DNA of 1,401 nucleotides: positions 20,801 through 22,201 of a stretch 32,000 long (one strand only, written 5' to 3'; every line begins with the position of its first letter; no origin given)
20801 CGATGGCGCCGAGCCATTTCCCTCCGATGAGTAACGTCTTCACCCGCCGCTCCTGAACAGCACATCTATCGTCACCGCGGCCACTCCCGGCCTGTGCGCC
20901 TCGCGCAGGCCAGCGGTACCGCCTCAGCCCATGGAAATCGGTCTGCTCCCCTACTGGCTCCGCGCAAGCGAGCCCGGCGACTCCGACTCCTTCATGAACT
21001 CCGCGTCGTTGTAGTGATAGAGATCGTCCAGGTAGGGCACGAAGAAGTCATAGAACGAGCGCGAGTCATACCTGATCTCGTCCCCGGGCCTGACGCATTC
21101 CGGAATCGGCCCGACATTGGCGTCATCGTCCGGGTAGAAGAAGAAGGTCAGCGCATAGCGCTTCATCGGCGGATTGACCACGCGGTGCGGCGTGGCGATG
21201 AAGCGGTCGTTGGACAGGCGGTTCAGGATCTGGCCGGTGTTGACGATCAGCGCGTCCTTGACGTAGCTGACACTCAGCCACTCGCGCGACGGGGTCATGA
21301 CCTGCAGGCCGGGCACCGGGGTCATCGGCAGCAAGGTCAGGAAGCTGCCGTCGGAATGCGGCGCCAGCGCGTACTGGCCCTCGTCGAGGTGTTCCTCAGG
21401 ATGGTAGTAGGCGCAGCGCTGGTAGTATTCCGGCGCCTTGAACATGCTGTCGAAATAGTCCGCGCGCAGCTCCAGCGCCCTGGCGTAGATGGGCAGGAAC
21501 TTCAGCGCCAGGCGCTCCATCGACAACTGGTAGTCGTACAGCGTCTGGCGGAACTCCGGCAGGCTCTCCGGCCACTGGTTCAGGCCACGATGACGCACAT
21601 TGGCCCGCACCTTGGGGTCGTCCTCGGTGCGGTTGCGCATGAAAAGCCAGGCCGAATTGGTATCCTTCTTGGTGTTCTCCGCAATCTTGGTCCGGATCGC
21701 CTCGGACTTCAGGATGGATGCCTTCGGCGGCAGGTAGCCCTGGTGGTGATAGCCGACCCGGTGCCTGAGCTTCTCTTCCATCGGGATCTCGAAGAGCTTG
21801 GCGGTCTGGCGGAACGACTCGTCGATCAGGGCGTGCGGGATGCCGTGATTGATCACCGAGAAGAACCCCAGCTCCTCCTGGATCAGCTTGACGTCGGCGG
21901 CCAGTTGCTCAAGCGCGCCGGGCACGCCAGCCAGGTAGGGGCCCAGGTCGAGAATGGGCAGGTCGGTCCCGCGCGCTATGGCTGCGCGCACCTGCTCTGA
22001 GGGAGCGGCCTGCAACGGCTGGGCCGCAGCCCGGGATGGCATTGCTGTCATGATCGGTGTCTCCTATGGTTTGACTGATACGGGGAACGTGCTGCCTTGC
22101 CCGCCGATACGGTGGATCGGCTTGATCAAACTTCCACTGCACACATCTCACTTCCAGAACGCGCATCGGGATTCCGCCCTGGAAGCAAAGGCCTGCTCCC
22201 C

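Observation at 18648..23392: Hydroxylase / alcohol-DH / aldehyde-DH 'front end' and an orphan LivJ-type binding protein continue on the same strand from the mutase cassette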

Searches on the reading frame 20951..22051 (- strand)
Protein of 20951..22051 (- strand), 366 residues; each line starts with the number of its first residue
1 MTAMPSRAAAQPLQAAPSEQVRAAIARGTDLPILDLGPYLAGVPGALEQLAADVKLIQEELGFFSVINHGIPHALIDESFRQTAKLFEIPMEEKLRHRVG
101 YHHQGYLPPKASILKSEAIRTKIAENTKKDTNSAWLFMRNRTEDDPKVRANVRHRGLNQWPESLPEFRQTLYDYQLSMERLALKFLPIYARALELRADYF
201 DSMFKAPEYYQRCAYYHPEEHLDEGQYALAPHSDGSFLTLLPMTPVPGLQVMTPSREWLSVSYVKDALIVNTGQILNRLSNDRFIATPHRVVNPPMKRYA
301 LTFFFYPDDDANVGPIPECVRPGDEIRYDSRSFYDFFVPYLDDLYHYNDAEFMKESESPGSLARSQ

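Call 4: search_protein_families(library=pfam, proteins=[window:20951-22051:-])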
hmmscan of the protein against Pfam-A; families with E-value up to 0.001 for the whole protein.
window:20951-22051:- (366 aa): 2 families
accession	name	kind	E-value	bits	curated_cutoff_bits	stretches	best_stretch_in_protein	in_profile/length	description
PF14226.12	DIOX_N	-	2.3e-20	73.9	27.3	1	31-162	1-116/117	non-haem dioxygenase in morphine synthesis N-terminal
PF03171.26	2OG-FeII_Oxy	-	3.1e-18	66.4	23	1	209-305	3-99/101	2OG-Fe(II) oxygenase superfamily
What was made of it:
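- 20951..22051 (-): 2-oxoglutarate/Fe(II) oxygenase of the IPNS/DIOX_N class. Pfam (call 4).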

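Call 5: search_protein_families(library=ncbifam, proteins=[window:20951-22051:-])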
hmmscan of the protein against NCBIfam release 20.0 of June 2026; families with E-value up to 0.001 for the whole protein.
window:20951-22051:- (366 aa): 0 families

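Call 8: find_encoding_contigs(protein=window:20951-22051:-, flank=10000, max_places=6)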
Protein window:20951-22051:- (366 aa): 24 contigs read that carry it; 6 places shown.
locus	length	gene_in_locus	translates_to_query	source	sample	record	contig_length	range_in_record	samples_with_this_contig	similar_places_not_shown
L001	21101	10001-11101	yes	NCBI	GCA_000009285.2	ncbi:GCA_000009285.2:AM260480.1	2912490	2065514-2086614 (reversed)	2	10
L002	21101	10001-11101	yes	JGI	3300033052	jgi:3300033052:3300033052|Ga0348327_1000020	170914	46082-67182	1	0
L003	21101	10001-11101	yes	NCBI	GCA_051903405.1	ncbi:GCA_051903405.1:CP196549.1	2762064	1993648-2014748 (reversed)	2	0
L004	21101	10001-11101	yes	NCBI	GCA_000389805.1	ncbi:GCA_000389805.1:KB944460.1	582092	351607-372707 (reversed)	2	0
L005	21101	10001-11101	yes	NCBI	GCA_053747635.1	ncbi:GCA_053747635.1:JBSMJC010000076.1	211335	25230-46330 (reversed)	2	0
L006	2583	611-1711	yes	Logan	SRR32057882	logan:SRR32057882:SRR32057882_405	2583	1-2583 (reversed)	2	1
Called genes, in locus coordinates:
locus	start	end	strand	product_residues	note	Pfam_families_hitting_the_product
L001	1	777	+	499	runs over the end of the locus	PF07364:DUF1485, PF07171:MlrC_C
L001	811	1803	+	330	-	PF03401:TctC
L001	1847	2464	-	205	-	PF03167:UDG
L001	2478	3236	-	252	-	PF09339:HTH_IclR, PF12802:MarR_2 (weak), PF13412:HTH_24, PF01614:IclR_C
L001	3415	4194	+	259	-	PF00378:ECH_1, PF16113:ECH_2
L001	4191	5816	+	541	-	PF01642:MM_CoA_mutase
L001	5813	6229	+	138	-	PF02310:B12-binding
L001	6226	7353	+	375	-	PF02515:CoA_transf_3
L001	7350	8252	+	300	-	PF03308:MeaB, PF02492:cobW (weak)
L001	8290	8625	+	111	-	-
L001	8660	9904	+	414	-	PF13433:Peripla_BP_5, PF13458:Peripla_BP_6, PF01094:ANF_receptor (weak)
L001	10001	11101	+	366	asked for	PF14226:DIOX_N, PF03171:2OG-FeII_Oxy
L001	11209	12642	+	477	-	PF00171:Aldedh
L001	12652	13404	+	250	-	PF00106:adh_short, PF08659:KR, PF23441:SDR, PF13561:adh_short_C2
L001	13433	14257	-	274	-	PF09339:HTH_IclR, PF12802:MarR_2, PF01047:MarR (faint), PF01614:IclR_C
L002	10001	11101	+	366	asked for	PF14226:DIOX_N, PF03171:2OG-FeII_Oxy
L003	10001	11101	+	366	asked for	PF14226:DIOX_N, PF03171:2OG-FeII_Oxy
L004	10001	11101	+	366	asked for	PF14226:DIOX_N, PF03171:2OG-FeII_Oxy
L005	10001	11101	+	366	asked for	PF14226:DIOX_N, PF03171:2OG-FeII_Oxy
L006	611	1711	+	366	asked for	PF14226:DIOX_N, PF03171:2OG-FeII_Oxy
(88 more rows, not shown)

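Call 9: find_homologous_proteins(query=window:20951-22051:-)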
Query window:20951-22051:- (366 aa): 864 proteins with E <= 0.001 among 5051 candidates; the best 120 are listed.
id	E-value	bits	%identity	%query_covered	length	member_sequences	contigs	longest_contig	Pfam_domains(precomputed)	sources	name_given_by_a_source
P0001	6.4e-244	827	98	100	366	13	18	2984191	PF14226.13,PF03171.27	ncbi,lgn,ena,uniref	ncbi:hypothetical protein D9M68_80290 [compost metagenome]|uniref:isopenicillin N synthase family di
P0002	2.6e-208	709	84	99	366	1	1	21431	PF14226.13,PF03171.27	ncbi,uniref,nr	ncbi:isopenicillin N synthase family oxygenase [Cupriavidus sp. AcVe19-6a]|uniref:isopenicillin N sy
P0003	2.2e-204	697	82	99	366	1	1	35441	PF14226.13,PF03171.27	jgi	jgi:isopenicillin N synthase-like dioxygenase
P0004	8.9e-203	691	82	98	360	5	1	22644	PF14226.13,PF03171.27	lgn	-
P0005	1.5e-201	687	79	99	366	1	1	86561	PF14226.13,PF03171.27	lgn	-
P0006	2.0e-201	687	81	99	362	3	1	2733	PF14226.13,PF03171.27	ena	-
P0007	2.8e-201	686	81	99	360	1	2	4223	PF14226.13,PF03171.27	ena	-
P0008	6.6e-201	685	81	99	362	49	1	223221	PF14226.13,PF03171.27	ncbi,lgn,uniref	ncbi:isopenicillin N synthase family dioxygenase [Variovorax sp. M-6]|uniref:isopenicillin N synthas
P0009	2.9e-200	683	80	99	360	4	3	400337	PF14226.13,PF03171.27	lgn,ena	-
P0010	4.5e-200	682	80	100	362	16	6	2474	PF14226.13,PF03171.27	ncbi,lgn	ncbi:hypothetical protein D9M72_355890 [compost metagenome]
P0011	4.9e-200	682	82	95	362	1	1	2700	PF14226.13,PF03171.27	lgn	-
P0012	5.4e-200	682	79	99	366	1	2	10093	PF14226.13,PF03171.27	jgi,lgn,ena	-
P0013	3.3e-199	680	82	94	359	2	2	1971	PF14226.13,PF03171.27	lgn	-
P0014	3.9e-199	679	83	93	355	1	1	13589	PF14226.13,PF03171.27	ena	-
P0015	4.0e-199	679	81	99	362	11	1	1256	PF14226.13,PF03171.27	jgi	jgi:isopenicillin N synthase-like dioxygenase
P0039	1.2e-193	661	78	100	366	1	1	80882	PF14226.13,PF03171.27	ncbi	ncbi:isopenicillin N synthase family dioxygenase [Burkholderia sp. PU8-34]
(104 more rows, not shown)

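Call 12: find_related_loci(query=A1, collection=genome_contigs, flank=10000)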
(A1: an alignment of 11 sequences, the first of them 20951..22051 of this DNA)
Query A1 (366 aa) in genome_contigs; peptide patterns used: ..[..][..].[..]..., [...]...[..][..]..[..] (x = any residue, [..] = any of these).
490 stretches matched a pattern; 411 encode a relative of the query (tblastn E <= 1e-3); the best 80 are kept; 80 distinct loci.
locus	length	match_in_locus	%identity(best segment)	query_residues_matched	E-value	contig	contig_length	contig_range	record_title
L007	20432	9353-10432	82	1-361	0e+0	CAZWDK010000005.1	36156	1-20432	MAG TPA_asm: uncultured Polaromonas sp. isolate binchicken_co185_100 genome assembly, contig: NODE_1459_length_36156_cov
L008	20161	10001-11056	83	14-365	0e+0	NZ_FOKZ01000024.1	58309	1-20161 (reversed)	Polaromonas sp. OV174, whole genome shotgun sequence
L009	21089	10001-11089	81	2-364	0e+0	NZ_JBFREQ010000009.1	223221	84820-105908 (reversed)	Variovorax sp. M-6 SCAFFOLD_8, whole genome shotgun sequence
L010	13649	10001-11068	82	2-357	0e+0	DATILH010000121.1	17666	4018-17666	MAG TPA_asm: Variovorax sp. isolate SMAG_U15739 k141_134366, whole genome shotgun sequence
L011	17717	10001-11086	79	4-365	0e+0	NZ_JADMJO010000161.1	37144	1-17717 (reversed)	MAG: Hydrogenophaga sp. isolate MAG_35 NODE_953_length_37144_cov_99.024428, whole genome shotgun sequence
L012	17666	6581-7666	79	4-365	0e+0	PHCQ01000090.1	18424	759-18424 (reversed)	MAG: Betaproteobacteria bacterium HGW-Betaproteobacteria-16 bjp_ig2157_scaffold_630, whole genome shotgun sequence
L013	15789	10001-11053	82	14-366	0e+0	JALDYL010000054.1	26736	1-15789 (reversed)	MAG: Achromobacter sp. isolate MCT-ROC-25 NODE_732_length_26736_cov_59.901503, whole genome shotgun sequence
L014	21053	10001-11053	82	14-366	0e+0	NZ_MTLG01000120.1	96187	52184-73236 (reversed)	Achromobacter xylosoxidans strain B_1 Cont120, whole genome shotgun sequence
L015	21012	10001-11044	81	18-365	0e+0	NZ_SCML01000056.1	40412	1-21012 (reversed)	Hydrogenophaga sp. 2FB NODE_56_length_40412_cov_21.176034, whole genome shotgun sequence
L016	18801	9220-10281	78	1-356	0e+0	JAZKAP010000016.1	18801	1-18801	MAG: Pseudomonadota bacterium isolate ADI_H3L2_1_122_18_3-bin032_1 ADIH3L21_B032_1_000000000016, whole genome shotgun se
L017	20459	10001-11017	82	18-356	0e+0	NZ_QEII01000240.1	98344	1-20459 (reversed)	Rhodoferax ferrireducens isolate OTU1 NODE_7107395_length_98344_cov_44.6081, whole genome shotgun sequence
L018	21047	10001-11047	78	17-365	0e+0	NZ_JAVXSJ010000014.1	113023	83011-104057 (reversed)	MAG: Comamonas sp. isolate CGS6M4-bin23 NODE_109_length_113023_cov_67.144395, whole genome shotgun sequence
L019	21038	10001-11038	78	9-358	0e+0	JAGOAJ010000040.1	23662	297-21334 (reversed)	MAG: Burkholderiaceae bacterium isolate Go_Leine_bin_102 Go_Leine_918_length_23662_cov_6.982622, whole genome shotgun se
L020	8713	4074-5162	76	4-365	0e+0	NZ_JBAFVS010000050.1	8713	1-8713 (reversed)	Xanthobacter autotrophicus ATCC 700552 strain T102 Contig050, whole genome shotgun sequence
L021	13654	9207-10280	77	1-358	0e+0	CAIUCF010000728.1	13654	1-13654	MAG: uncultured Rhodospirillales bacterium isolate MJ-time_bin-3365 genome assembly, contig: bin-3365:728/938, whole gen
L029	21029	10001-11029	53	1-351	5e-119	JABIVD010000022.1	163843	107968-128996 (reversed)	MAG: Rhodospirillaceae bacterium isolate SI072_bin63 k141_958496, whole genome shotgun sequence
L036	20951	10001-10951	53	31-352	2e-118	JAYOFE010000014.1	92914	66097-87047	MAG: Alphaproteobacteria bacterium isolate 139551_S153_metabat_bins_sspec.tsv.071 NODE_148_length_92914_cov_49.596216, w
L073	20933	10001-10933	43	30-345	4e-83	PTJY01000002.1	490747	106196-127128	MAG: Alphaproteobacteria bacterium MarineAlpha12_Bin1 CFH42_2, whole genome shotgun sequence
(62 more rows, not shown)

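Call 17: search_protein_families(library=pfam, proteins=[L029:15936-16832:-, L029:16850-17449:-, L029:17451-18002:-, L029:17999-18754:-, L029:18865-20076:+, L029:20150-20971:+, L029:8816-9931:+, L029:6506-7837:-, L029:7843-8697:-, L029:8681-9349:-])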
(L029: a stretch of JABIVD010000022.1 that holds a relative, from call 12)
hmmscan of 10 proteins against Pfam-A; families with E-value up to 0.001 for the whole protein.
L029:15936-16832:- (298 aa): 3 families
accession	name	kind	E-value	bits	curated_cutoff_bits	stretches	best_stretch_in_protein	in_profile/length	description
PF03446.21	NAD_binding_2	-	2e-23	83.6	21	1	11-168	1-161/161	NAD binding domain of 6-phosphogluconate dehydrogenase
PF14833.11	NAD_binding_11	-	2.3e-20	73.5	30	1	171-284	1-115/122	NAD-binding of NADP-dependent 3-hydroxyisobutyrate dehydrogenase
PF02826.25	2-Hacid_dh_C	-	7.7e-08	32.4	25.1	1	4-81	31-109/178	D-isomer specific 2-hydroxyacid dehydrogenase, NAD binding domain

L029:16850-17449:- (199 aa): 1 family
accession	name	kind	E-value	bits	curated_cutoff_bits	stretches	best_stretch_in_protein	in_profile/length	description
PF02775.26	TPP_enzyme_C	-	5.1e-17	62.5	21.9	1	47-164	18-148/151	Thiamine pyrophosphate enzyme, C-terminal TPP binding domain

L029:17451-18002:- (183 aa): 1 family
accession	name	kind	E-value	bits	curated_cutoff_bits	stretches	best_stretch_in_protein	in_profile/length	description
PF02776.23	TPP_enzyme_N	-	3.8e-06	27.1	26.8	1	16-105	4-95/119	Thiamine pyrophosphate enzyme, N-terminal TPP binding domain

L029:17999-18754:- (251 aa): 3 families
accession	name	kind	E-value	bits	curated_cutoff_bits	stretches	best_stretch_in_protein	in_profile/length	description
PF01614.24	IclR_C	-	1.8e-23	83.4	24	1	83-239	8-167/174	Bacterial transcriptional regulator IclR C-terminal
PF09339.16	HTH_IclR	-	3.2e-11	43.2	22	1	10-58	2-50/52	IclR helix-turn-helix domain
PF08100.18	Dimerisation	-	0.00077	19.7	25.6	0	14-66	28-81/93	O-methyltransferase dimerisation domain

L029:18865-20076:+ (403 aa): 7 families
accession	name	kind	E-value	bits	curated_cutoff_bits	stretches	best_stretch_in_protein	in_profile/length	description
PF01494.25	FAD_binding_3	-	1.4e-65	222.3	22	1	11-344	4-343/349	FAD binding domain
PF01266.30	DAO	-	4.4e-08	33.5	27.9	1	10-60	1-54/353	FAD dependent oxidoreductase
PF12831.13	FAD_oxidored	-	6.5e-06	26.1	27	0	11-40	2-31/416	FAD dependent oxidoreductase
PF07992.20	Pyr_redox_2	-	8.7e-06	25.8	26.1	0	10-40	2-174/291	Pyridine nucleotide-disulphide oxidoreductase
PF03486.20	HI0933_like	-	1.3e-05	25.2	50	0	10-42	2-34/244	HI0933-like protein Rossmann domain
PF13450.12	NAD_binding_8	-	0.00022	21.9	21.9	0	13-41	1-29/68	NAD(P)-binding Rossmann-like domain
PF13738.12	Pyr_redox_3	-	0.0007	19.4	30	0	12-42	1-32/305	Pyridine nucleotide-disulphide oxidoreductase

L029:20150-20971:+ (273 aa): 1 family
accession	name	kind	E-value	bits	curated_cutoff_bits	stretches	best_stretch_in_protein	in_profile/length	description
PF01226.23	Form_Nir_trans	-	1.5e-77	260.7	34.6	1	20-263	1-240/240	Formate/nitrite transporter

L029:8816-9931:+ (371 aa): 1 family
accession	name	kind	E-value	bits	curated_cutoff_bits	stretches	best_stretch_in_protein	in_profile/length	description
PF00296.26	Bac_luciferase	-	4.1e-44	151.6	27.9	1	1-322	1-309/314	Luciferase-like monooxygenase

L029:6506-7837:- (443 aa): 2 families
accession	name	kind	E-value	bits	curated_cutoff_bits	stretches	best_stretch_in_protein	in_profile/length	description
PF00501.34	AMP-binding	-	7.6e-13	48.4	29.9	1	85-294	155-371/384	AMP-binding enzyme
PF14535.12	AMP-binding_C_2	-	1.2e-08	35.5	25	1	346-436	1-92/96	AMP-binding enzyme C-terminal domain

L029:7843-8697:- (284 aa): 1 family
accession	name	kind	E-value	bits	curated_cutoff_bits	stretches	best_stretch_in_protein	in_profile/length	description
PF00285.26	Citrate_synt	-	1.2e-20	74.3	27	1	59-264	145-349/357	Citrate synthase, C-terminal domain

L029:8681-9349:- (222 aa): 0 families

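Call 20: search_solved_structures(query=window:20951-22051:-, max_evalue=0.001)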
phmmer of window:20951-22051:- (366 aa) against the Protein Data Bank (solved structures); distinct sequences matched with E-value up to 0.001: 64 (the best 60 are shown).
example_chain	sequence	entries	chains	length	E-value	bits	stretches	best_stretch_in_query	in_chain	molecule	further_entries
9ovh_A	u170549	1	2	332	3.8e-36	128.2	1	29-342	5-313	2-oxoglutarate-dependent ethylene/succinate-forming enzyme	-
6ttm_A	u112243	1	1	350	6e-28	101.2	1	19-348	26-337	Hyoscyamine 6 beta-hydroxylase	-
6jyv_A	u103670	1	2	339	7.3e-28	100.9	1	30-344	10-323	Probable iron/ascorbate oxidoreductase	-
8cve_A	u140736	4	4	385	1.1e-27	100.3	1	21-348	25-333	Hyoscyamine 6-beta-hydroxylase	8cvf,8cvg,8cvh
8cv8_A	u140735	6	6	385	7.6e-27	97.6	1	21-348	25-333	Hyoscyamine 6-beta-hydroxylase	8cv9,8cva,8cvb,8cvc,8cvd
6ttn_A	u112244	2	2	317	1.4e-26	96.7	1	58-348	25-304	Hyoscyamine 6 beta-hydroxylase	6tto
9vgi_A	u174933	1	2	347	6.8e-26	94.4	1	28-354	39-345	O-demethylase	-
9v6v_A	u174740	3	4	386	1.6e-25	93.2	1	20-348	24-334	Hyoscyamine 6-dioxygenase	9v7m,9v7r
6xjj_A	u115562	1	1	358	2.7e-24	89.2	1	31-315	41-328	2-oxoglutarate-dependent dioxygenase tropC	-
9l50_A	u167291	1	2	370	3.8e-23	85.4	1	31-308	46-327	ring expansion oxygenase SpoC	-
9l51_A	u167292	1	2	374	3.9e-23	85.4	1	31-308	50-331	ring expansion oxygenase SpoC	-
9l52_A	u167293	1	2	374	5.4e-23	84.9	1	31-308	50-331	ring expansion oxygenase SpoC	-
9gi5_A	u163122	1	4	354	6.3e-23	84.7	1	154-334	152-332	Os06g0176700 protein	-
6lsv_A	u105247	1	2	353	9.3e-23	84.1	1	155-333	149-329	Probable 2-oxoglutarate-dependent dioxygenase At5g05600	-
8x6q_A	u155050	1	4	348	1.2e-22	83.7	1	154-333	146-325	HPPD Inhibitor Sensitive 1-like 1 protein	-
4xae_A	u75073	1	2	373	8.8e-18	67.8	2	227-340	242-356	Feruloyl CoA ortho-hydroxylase 1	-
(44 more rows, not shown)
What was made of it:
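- One plant member of the family, feruloyl-CoA 6'-hydroxylase (4xae), acts on a CoA ester (call 20).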

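Call 31: search_protein_families(library=pfam, proteins=[L029:1267-2427:-, L029:2784-4028:+, L029:2967-4034:-, L029:4095-4778:+, L029:4778-5785:+, L029:5866-6498:+, L029:5851-6441:-, L029:112-2394:+, L029:109-714:-, L029:724-1218:-])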
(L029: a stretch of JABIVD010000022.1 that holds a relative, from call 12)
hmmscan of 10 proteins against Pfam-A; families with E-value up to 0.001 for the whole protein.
L029:1267-2427:- (386 aa): 7 families
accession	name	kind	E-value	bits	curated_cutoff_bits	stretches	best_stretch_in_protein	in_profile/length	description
PF08331.15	QueG_DUF1730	-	8.6e-24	83.7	25.1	1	69-145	1-77/77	Epoxyqueuosine reductase QueG, DUF1730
PF13484.11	Fer4_16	-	3.2e-23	82.7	30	1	197-261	1-66/66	4Fe-4S double cluster binding domain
PF13187.11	Fer4_9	-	2.1e-05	24.9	27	0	193-212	32-51/52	4Fe-4S dicluster domain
PF13237.11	Fer4_10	-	4.8e-05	23.6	25.5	0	194-211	5-24/53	4Fe-4S dicluster domain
PF12838.12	Fer4_7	-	0.0001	23.1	27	0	197-261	1-51/52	4Fe-4S dicluster domain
PF13646.12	HEAT_2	-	0.00026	21.7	27.7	1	313-353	18-58/88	HEAT repeats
PF13513.12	HEAT_EZ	-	0.00033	21.6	27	0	333-353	35-55/55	HEAT-like repeat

L029:2784-4028:+ (414 aa): 0 families

L029:2967-4034:- (355 aa): 1 family
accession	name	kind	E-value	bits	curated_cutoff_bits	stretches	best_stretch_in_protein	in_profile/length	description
PF02547.20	Queuosine_synth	-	6.9e-121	403.7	25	1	17-352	2-322/322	Queuosine biosynthesis protein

L029:4095-4778:+ (227 aa): 1 family
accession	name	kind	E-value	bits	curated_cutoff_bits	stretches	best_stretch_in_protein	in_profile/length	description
PF02592.20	Vut_1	-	1.6e-48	165.4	27.2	1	39-198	2-152/152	Putative vitamin uptake transporter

L029:4778-5785:+ (335 aa): 1 family
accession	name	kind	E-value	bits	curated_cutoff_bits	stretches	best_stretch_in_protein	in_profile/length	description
PF09982.15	LpxR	-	3e-102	342.3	26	1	15-335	7-323/323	Outer membrane protein LpxR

L029:5866-6498:+ (210 aa): 1 family
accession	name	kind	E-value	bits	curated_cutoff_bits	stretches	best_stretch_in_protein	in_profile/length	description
PF01161.25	PBP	-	9.5e-33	113.8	24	1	17-203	2-135/135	Phosphatidylethanolamine-binding protein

L029:5851-6441:- (196 aa): 0 families

L029:112-2394:+ (760 aa): 0 families

L029:109-714:- (201 aa): 1 family
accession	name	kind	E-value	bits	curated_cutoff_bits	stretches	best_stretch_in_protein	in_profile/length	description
PF03795.20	YCII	-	1.2e-30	106.2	24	2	4-89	3-95/95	YCII-related domain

L029:724-1218:- (164 aa): 2 families
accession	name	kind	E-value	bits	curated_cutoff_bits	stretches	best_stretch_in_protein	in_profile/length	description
PF12973.13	Cupin_7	-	9.2e-11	41.9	27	1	32-115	14-98/105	ChrR Cupin-like domain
PF07883.17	Cupin_2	-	7.7e-05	22.8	27.2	1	56-96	3-47/70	Cupin domain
